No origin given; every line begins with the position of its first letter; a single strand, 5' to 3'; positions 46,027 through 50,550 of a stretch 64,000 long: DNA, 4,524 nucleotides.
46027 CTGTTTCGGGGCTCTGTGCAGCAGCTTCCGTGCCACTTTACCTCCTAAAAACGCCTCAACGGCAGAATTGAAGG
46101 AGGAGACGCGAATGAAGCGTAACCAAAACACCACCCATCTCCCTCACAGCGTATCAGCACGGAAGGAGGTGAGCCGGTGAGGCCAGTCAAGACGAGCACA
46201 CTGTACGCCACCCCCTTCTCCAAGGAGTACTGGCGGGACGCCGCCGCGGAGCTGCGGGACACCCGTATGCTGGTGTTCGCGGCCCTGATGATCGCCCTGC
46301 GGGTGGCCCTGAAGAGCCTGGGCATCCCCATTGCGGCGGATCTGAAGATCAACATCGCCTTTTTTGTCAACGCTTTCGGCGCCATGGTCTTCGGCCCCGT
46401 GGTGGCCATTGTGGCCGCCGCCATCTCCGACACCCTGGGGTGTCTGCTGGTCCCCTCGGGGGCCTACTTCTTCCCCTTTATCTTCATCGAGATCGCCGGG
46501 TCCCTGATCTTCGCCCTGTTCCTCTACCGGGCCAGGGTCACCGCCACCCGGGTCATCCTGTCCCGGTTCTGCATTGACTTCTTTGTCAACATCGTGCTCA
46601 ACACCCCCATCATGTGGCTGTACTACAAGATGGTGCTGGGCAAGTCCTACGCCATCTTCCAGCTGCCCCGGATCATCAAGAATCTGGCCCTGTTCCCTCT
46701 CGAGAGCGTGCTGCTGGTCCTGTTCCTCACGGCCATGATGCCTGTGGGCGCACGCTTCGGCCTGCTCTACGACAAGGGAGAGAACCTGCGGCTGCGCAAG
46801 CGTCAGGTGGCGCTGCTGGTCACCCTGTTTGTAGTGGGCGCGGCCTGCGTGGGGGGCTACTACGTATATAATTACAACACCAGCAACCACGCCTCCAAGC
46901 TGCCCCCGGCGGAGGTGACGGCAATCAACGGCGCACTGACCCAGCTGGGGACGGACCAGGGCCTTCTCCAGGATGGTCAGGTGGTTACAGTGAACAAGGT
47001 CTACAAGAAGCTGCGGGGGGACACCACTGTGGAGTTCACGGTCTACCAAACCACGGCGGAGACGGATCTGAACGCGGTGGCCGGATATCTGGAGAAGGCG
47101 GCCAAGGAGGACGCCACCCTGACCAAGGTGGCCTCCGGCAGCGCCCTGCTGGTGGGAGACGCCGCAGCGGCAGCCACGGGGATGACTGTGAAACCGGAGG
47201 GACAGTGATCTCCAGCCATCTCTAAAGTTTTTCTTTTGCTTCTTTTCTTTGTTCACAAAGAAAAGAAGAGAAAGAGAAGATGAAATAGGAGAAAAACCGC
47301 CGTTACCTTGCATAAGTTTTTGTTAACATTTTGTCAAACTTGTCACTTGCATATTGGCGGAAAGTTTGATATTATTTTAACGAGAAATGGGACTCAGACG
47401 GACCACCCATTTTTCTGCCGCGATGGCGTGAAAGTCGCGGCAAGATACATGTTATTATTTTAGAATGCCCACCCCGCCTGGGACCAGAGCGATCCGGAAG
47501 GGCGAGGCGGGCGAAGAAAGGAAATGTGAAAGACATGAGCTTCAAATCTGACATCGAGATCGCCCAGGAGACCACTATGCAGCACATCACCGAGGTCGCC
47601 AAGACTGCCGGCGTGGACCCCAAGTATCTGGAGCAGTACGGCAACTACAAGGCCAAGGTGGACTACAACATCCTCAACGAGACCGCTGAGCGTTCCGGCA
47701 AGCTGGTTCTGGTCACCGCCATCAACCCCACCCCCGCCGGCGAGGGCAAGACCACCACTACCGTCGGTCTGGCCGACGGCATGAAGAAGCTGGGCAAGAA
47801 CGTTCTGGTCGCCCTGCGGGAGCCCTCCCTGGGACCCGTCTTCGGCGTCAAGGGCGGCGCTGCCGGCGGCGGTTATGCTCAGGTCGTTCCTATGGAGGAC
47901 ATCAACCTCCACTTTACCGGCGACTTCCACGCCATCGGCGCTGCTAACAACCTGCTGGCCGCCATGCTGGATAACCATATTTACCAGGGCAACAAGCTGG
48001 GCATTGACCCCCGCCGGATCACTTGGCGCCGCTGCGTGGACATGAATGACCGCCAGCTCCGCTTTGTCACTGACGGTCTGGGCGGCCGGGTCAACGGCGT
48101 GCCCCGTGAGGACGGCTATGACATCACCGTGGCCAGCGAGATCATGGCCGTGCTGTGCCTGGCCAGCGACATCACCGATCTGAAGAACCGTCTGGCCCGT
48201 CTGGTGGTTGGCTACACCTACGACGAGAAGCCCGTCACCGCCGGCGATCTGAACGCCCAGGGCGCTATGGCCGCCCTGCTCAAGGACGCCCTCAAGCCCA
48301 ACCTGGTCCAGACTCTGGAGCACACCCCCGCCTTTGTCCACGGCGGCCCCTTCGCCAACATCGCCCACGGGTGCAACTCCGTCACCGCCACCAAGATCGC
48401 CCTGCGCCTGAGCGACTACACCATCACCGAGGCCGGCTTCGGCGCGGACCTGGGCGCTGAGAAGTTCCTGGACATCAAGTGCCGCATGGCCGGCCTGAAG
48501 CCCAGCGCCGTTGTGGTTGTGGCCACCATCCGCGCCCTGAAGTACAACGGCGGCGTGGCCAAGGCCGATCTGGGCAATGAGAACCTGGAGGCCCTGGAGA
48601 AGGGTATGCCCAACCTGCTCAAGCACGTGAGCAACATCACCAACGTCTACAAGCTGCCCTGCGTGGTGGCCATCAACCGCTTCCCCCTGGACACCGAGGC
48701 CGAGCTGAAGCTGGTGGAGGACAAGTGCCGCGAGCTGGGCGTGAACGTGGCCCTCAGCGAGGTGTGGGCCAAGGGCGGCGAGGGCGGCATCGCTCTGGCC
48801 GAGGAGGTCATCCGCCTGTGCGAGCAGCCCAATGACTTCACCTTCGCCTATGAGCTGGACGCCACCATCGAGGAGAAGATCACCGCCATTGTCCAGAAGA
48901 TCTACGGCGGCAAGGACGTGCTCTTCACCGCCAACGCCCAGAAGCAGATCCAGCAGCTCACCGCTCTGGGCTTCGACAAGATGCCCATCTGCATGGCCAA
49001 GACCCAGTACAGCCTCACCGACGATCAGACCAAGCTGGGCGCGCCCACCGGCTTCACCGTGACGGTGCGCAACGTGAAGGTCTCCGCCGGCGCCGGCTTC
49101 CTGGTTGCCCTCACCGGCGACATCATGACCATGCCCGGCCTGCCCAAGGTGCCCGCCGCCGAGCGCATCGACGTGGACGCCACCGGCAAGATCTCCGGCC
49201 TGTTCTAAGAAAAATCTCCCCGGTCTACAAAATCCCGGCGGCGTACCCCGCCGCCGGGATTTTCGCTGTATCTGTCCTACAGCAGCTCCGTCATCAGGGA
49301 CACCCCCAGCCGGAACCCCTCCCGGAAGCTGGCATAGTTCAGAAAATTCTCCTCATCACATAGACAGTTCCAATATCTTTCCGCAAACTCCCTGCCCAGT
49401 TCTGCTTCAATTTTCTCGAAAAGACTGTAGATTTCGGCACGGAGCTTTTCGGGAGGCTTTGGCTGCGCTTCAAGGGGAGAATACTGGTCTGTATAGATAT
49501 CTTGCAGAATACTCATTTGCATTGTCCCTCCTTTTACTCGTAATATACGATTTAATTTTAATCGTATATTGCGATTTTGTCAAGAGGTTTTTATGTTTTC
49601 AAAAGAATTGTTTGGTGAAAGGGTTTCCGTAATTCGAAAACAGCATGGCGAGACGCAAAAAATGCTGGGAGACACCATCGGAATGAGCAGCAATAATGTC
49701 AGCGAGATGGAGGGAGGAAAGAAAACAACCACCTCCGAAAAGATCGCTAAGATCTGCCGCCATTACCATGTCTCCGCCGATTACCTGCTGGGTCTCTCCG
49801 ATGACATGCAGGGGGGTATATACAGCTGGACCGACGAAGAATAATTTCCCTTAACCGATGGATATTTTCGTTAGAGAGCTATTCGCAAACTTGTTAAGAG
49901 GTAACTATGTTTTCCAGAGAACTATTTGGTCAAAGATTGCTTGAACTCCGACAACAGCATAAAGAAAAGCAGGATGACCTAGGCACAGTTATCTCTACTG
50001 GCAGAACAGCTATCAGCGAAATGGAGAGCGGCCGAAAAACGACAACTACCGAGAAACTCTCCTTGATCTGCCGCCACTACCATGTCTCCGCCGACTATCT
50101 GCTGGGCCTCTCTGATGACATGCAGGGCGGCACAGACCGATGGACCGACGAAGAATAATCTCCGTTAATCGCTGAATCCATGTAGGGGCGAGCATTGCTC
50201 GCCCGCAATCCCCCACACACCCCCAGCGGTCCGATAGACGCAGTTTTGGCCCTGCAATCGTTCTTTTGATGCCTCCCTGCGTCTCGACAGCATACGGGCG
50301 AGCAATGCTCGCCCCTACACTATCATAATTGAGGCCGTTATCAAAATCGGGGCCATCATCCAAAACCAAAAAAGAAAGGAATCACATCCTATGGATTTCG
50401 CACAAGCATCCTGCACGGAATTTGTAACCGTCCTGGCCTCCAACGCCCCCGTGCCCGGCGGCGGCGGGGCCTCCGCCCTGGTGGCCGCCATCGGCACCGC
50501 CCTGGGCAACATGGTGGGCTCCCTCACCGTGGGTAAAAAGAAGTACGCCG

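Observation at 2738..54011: Abundant AT-rich hairpin repeat family (at least 11 copies in 64 kb) with compensatory stem changes, inserted just after stop codons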

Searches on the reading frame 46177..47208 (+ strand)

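Call 66: search_protein_families(library=pfam, proteins=[window:46177-47208:+], max_evalue=0.00001)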
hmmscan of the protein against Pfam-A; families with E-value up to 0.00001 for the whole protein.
window:46177-47208:+ (343 aa): 2 families
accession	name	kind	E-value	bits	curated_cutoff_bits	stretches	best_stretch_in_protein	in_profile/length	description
PF07155.17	ECF-ribofla_trS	-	1.7e-07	31.8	26.7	1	29-140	4-120/172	ECF-type riboflavin transporter, S component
PF12822.12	ECF_trnsprt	-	4e-06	27.4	30.7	1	30-181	1-166/169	ECF transporter, substrate-specific component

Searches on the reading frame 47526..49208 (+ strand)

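Call 66: search_protein_families(library=pfam, proteins=[window:47526-49208:+], max_evalue=0.00001)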
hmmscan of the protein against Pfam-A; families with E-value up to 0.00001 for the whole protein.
window:47526-49208:+ (560 aa): 1 family
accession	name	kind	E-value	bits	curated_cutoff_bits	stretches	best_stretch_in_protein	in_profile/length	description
PF01268.25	FTHFS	-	8e-276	916.1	27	1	7-560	1-556/556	Formate--tetrahydrofolate ligase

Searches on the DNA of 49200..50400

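Call 81: search_rna_families(source=window, start=49200, end=50400, threshold=evalue, max_evalue=0.1)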
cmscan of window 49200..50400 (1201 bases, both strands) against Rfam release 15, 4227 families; matches with E-value up to 0.1: 1.
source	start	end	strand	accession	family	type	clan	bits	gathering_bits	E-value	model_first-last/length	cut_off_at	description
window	50175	50321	-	RF04244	MIR169_6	Gene; miRNA;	CL00098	33.2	54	6.5e-05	1-99/99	no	MIR169_6 microRNA precursor family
